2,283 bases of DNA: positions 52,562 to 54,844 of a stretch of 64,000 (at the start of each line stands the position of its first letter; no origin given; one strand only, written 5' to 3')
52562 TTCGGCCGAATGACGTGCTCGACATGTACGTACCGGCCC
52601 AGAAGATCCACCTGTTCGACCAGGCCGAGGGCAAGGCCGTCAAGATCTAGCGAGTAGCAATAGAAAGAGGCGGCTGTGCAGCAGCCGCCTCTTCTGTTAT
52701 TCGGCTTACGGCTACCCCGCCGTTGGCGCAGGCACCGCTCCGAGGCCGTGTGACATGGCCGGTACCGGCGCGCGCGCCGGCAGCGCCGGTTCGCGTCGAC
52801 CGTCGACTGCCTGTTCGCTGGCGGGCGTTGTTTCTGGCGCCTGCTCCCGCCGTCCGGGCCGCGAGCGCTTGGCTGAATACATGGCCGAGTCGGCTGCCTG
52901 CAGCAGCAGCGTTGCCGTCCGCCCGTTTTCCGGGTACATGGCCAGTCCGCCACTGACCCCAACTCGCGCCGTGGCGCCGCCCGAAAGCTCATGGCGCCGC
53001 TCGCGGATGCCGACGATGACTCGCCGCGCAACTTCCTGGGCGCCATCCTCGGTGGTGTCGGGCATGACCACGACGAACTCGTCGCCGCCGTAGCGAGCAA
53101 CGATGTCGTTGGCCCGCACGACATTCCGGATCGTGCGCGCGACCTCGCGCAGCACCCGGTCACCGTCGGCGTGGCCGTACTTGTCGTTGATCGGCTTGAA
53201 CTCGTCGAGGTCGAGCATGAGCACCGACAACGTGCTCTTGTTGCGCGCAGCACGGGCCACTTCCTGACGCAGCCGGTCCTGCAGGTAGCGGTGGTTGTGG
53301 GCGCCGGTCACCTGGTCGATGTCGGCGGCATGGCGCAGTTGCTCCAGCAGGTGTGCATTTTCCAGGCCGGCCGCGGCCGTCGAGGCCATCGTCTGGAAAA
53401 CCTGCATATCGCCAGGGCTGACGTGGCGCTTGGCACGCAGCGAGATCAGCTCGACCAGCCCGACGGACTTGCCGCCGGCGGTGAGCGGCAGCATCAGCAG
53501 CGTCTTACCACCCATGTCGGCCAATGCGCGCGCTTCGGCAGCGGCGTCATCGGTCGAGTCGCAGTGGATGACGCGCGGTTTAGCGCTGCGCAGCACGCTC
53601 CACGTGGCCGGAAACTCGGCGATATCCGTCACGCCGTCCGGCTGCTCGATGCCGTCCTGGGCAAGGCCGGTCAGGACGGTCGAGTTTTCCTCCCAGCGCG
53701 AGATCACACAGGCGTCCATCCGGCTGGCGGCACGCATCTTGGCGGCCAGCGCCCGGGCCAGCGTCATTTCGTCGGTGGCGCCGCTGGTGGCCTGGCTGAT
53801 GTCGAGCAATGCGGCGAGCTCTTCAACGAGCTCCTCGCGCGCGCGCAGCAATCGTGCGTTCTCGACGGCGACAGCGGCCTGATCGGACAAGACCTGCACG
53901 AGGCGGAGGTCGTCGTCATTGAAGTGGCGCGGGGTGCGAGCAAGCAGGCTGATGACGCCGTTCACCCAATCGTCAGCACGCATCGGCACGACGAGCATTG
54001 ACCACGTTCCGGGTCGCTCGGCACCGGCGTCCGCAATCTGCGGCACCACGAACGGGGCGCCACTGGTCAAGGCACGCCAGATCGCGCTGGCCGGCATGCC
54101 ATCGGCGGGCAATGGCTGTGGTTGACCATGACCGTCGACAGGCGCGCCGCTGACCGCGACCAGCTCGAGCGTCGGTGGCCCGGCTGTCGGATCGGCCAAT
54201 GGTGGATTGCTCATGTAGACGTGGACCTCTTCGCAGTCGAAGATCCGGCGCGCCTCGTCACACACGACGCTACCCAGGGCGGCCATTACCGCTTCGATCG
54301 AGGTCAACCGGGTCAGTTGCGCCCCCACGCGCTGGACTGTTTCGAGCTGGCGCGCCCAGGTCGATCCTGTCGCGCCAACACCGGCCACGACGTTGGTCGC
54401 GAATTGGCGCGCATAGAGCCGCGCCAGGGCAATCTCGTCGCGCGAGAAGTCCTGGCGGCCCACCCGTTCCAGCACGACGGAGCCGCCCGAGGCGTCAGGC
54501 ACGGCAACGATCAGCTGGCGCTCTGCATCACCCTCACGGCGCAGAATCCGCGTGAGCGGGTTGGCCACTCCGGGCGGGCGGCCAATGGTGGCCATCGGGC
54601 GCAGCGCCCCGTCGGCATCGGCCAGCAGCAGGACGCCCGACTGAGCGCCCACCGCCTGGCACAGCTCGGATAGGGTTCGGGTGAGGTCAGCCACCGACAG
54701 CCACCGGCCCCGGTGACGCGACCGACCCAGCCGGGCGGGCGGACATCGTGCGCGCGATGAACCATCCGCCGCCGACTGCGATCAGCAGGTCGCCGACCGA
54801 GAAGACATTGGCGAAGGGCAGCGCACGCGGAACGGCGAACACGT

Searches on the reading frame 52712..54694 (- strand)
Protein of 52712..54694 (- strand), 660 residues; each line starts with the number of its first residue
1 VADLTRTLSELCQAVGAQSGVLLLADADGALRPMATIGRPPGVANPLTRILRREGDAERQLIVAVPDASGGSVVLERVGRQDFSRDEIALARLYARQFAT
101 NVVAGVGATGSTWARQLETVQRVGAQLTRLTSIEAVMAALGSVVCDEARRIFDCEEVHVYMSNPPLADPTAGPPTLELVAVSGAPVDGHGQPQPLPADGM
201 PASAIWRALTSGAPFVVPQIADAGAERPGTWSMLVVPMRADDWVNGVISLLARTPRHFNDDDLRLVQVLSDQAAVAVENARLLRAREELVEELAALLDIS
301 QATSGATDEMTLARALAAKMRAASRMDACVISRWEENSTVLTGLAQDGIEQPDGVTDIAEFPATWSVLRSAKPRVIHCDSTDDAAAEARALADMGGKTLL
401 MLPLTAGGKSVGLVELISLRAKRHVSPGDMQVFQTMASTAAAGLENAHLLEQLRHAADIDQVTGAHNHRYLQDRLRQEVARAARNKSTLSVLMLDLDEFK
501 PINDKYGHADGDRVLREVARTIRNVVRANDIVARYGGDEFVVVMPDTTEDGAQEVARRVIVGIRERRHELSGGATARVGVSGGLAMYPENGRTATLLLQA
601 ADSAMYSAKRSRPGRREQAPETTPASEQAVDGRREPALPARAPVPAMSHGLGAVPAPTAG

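Call 57: search_protein_families(library=pfam, proteins=[window:52712-54694:-])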
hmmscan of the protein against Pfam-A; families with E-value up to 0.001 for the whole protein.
window:52712-54694:- (660 aa): 5 families
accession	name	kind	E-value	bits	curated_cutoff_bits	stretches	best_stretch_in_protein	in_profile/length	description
PF00990.26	GGDEF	-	7.4e-47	159.5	23.8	1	457-611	1-157/161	Diguanylate cyclase, GGDEF domain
PF01590.32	GAF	-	5.2e-28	98.7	22.4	2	143-277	8-133/133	GAF domain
PF13185.12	GAF_2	-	1.1e-23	84.3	28.6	2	139-278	6-136/136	GAF domain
PF13492.12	GAF_3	-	2.9e-14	54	27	1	181-279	37-129/129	GAF domain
PF17853.6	GGDEF_2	-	0.00086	20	24.5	0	508-582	31-95/116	GGDEF-like domain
